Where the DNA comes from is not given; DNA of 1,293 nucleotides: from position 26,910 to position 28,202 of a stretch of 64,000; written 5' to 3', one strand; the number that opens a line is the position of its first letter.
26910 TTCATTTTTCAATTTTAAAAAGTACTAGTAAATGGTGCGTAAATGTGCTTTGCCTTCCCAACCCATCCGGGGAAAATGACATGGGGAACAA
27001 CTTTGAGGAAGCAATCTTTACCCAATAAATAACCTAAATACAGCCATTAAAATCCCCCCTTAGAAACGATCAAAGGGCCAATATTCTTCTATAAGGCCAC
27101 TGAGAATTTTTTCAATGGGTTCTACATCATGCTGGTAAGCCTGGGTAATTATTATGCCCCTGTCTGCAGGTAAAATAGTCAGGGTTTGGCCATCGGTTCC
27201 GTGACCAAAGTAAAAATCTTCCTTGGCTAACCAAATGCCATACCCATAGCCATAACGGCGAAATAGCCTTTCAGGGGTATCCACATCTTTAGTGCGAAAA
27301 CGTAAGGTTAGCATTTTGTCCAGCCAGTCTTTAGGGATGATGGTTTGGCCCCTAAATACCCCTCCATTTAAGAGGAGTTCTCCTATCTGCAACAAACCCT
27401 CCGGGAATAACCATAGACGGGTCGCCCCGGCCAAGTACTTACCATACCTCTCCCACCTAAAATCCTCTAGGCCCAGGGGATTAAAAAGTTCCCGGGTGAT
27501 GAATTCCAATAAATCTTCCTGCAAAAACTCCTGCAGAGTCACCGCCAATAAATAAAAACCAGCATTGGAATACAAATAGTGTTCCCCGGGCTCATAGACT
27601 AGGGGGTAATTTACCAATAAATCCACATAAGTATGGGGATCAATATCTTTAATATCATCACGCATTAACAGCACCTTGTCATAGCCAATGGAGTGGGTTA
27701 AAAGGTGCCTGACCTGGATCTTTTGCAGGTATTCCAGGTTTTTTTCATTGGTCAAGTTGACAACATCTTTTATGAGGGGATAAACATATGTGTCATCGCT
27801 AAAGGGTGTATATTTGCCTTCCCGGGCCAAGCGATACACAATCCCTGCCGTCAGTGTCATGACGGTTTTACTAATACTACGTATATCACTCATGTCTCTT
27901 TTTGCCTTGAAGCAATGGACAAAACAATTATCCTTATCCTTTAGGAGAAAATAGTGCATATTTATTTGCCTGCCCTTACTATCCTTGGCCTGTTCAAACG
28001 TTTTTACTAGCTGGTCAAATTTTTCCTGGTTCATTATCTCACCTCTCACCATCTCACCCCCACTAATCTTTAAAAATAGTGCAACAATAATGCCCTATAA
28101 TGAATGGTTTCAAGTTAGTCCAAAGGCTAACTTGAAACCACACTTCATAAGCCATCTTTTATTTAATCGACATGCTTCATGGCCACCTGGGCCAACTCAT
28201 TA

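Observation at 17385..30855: Complete type III-A CRISPR-Cas effector module with Csx1, two arrays and a displaced cas6; no adaptation genes in the window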

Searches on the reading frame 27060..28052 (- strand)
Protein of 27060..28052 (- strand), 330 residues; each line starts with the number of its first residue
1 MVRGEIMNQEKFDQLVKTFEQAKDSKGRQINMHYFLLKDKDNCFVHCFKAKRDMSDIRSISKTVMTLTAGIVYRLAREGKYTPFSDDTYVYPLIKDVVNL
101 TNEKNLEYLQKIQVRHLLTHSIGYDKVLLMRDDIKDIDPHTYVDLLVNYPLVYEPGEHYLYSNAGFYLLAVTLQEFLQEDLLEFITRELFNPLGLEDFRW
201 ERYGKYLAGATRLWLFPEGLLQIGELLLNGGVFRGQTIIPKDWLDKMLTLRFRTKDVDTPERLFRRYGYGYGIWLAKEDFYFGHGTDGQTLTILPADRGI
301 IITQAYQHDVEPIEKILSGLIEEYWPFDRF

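Call 5: search_protein_families(library=pfam, proteins=[window:27060-28052:-], max_evalue=0.01)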
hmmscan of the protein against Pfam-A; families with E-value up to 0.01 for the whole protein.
window:27060-28052:- (330 aa): 1 family
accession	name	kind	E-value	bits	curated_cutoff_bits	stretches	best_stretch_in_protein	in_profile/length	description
PF00144.29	Beta-lactamase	-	1.4e-20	74.2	27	1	55-303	50-305/329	Beta-lactamase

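Call 12: search_protein_families(library=ncbifam, proteins=[window:27060-28052:-], max_evalue=0.001)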
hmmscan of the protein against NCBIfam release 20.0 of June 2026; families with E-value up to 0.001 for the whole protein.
window:27060-28052:- (330 aa): 3 families
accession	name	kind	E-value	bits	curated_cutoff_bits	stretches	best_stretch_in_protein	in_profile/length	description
NF045925.1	3-sucCA_synth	equivalog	1.3e-18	66.7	800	1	109-303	128-309/498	3-succinylated cholic acid synthase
NF002968.0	PRK03642.1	equivalog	6.6e-07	28.5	385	1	54-197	97-239/432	penicillin binding protein PBP4B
NF038269.1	lipase_LipE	equivalog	4.7e-05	22.7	750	1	110-204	130-223/407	lipase LipE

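Call 78: search_protein_families(library=padloc, proteins=[window:27060-28052:-], max_evalue=0.001)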
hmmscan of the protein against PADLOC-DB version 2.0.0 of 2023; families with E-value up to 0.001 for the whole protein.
window:27060-28052:- (330 aa): 0 families
